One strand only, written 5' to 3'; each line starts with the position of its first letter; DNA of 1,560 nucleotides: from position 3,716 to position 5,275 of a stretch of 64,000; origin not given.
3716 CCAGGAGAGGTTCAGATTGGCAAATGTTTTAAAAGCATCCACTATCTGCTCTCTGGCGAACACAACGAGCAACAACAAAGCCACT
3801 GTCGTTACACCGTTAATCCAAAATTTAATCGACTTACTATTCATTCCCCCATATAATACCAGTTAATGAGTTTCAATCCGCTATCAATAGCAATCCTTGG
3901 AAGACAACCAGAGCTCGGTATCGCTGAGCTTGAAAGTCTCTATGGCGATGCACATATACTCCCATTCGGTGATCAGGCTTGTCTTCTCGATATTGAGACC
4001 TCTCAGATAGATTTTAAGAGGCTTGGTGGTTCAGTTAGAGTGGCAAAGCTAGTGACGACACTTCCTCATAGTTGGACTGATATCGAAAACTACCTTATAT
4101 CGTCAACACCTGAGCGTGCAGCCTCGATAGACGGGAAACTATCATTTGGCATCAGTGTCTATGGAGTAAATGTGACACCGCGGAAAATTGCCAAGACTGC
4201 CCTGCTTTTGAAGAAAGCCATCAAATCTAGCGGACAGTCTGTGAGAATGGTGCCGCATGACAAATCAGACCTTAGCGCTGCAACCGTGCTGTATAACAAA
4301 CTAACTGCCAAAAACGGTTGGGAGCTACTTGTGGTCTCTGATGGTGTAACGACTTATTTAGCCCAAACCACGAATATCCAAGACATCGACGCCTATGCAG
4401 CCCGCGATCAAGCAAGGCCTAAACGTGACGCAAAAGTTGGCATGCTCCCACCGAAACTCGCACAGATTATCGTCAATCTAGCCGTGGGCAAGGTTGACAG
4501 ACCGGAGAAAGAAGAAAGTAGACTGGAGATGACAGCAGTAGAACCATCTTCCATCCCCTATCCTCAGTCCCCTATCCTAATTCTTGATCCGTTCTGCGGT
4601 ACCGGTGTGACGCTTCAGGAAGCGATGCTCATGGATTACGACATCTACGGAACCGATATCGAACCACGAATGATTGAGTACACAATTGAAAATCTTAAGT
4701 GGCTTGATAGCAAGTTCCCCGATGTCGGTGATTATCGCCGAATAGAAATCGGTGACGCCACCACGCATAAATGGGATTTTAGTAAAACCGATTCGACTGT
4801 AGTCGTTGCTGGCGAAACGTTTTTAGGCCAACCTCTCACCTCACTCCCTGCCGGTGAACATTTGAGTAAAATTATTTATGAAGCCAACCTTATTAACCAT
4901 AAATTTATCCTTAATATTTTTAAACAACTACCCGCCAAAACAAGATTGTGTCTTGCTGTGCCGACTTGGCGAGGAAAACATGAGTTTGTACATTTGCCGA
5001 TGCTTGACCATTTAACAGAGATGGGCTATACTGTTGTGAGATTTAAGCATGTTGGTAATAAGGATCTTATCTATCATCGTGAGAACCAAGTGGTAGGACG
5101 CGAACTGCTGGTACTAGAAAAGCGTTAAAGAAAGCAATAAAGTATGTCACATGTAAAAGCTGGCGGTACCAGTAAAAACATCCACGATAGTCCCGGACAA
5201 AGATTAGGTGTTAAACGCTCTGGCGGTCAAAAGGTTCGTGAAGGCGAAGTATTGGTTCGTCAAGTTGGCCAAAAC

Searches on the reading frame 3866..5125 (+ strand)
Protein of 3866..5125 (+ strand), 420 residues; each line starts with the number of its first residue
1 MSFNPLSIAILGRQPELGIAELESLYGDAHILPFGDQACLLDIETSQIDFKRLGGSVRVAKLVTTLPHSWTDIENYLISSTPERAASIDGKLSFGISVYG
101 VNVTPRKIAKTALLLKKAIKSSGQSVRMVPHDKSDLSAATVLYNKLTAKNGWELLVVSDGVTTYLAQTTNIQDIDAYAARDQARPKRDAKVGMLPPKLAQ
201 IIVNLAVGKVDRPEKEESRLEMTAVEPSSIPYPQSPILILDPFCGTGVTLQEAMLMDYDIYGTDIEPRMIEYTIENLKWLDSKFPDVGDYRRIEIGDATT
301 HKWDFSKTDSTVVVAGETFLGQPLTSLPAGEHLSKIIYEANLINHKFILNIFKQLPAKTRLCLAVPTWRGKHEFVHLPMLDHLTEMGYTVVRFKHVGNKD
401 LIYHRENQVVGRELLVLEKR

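Call 27: find_related_loci(query=window:3866-5125:+, collection=genome_contigs, flank=9000)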
Query window:3866-5125:+ (420 aa) in genome_contigs; peptide patterns used: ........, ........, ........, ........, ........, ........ (x = any residue, [..] = any of these).
24 stretches matched a pattern; 7 encode a relative of the query (tblastn E <= 1e-3); 7 distinct loci.
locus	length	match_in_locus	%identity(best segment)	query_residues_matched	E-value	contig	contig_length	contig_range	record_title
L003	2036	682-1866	63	1-419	0e+0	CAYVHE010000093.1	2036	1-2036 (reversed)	MAG TPA_asm: uncultured Candidatus Saccharibacteria bacterium isolate SRP216583_co1_158 genome assembly, contig: NODE_75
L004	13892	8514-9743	64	7-419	5e-178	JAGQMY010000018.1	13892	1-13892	MAG: Candidatus Saccharibacteria bacterium isolate HKST-UBA54 2015-01-06_1_(paired)_contig_46206, whole genome shotgun s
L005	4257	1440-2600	61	7-419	1e-173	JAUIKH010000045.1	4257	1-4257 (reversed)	MAG: bacterium isolate Co_bin.354 NODE_120801_length_4257_cov_1.192252, whole genome shotgun sequence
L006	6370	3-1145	62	17-420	7e-169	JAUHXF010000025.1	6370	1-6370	MAG: bacterium isolate 2_bin.50 NODE_9178_length_6370_cov_1.889156, whole genome shotgun sequence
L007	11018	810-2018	59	7-420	9e-167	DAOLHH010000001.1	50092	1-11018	MAG TPA_asm: Candidatus Saccharibacteria bacterium isolate AMR_MDS_0253 NODE_14_length_50092_cov_6.492595, whole genome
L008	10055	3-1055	60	103-420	5e-140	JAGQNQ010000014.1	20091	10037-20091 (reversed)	MAG: Candidatus Saccharibacteria bacterium isolate HKST-UBA72 NODE_14_length_20091_cov_3.462127, whole genome shotgun se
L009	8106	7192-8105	59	1-338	6e-108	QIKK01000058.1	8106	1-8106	MAG: Candidatus Saccharibacteria bacterium isolate SZUA-47 Ga0063293_10012679, whole genome shotgun sequence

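Call 33: search_protein_families(library=pfam, proteins=[L004:10068-10559:-, L004:10671-11927:-, L006:1448-2155:-, L006:2212-4182:-, L006:4248-5999:-, L007:2508-4136:-, L007:4217-5569:-, L007:5699-6853:-], max_evalue=0.01)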
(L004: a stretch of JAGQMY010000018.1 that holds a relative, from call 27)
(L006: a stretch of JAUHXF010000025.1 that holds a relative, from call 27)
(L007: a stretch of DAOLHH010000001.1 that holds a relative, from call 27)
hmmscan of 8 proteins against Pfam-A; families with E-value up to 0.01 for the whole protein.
L004:10068-10559:- (164 aa): 0 families

L004:10671-11927:- (419 aa): 1 family
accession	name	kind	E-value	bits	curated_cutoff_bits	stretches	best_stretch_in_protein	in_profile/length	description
PF02661.23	Fic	-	8.3e-07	30.2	24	1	157-219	29-91/93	Fic/DOC family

L006:1448-2155:- (236 aa): 0 families

L006:2212-4182:- (657 aa): 0 families

L006:4248-5999:- (584 aa): 0 families

L007:2508-4136:- (543 aa): 3 families
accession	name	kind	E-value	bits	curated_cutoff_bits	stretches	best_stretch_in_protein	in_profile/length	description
PF13672.11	PP2C_2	-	4.3e-11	43.2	24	1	45-255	3-182/209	Protein phosphatase 2C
PF00481.26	PP2C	-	9.1e-10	39.1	20.3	1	60-176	28-142/255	Protein phosphatase 2C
PF07228.17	SpoIIE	-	1.9e-07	31.6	25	1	230-310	116-191/192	Stage II sporulation protein E (SpoIIE)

L007:4217-5569:- (451 aa): 0 families

L007:5699-6853:- (385 aa): 0 families

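Call 55: search_protein_families(library=padloc, proteins=[L004:10671-11927:-], max_evalue=0.1)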
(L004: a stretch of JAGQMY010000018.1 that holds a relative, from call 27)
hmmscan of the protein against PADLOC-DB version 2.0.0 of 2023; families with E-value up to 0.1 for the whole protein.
L004:10671-11927:- (419 aa): 4 families
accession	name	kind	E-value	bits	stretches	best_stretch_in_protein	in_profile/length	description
PDLC04966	PDC-S24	-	7.5e-06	23.1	1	185-224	301-341/497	-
PDLC03963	SoFic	-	0.00093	16.7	1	201-219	192-210/361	-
PDLC04839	PDC-S04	-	0.0046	14.6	1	197-220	135-158/205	-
PDLC04840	PDC-S04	-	0.0094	13.7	1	199-216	152-169/227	-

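Call 56: search_protein_families(library=phrogs, proteins=[L004:10671-11927:-], max_evalue=0.1)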
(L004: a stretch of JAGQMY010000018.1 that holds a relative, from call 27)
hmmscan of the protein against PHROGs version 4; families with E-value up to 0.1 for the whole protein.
L004:10671-11927:- (419 aa): 4 families
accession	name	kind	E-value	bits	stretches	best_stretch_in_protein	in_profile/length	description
phrog_5978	-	unknown function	0.0071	16.5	1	186-220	184-217/364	-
phrog_13548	-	unknown function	0.01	15.8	1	192-226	191-227/379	-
phrog_11900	-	unknown function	0.043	14.3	1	197-220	151-176/230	-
phrog_36513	-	unknown function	0.066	14.4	0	284-300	57-73/133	-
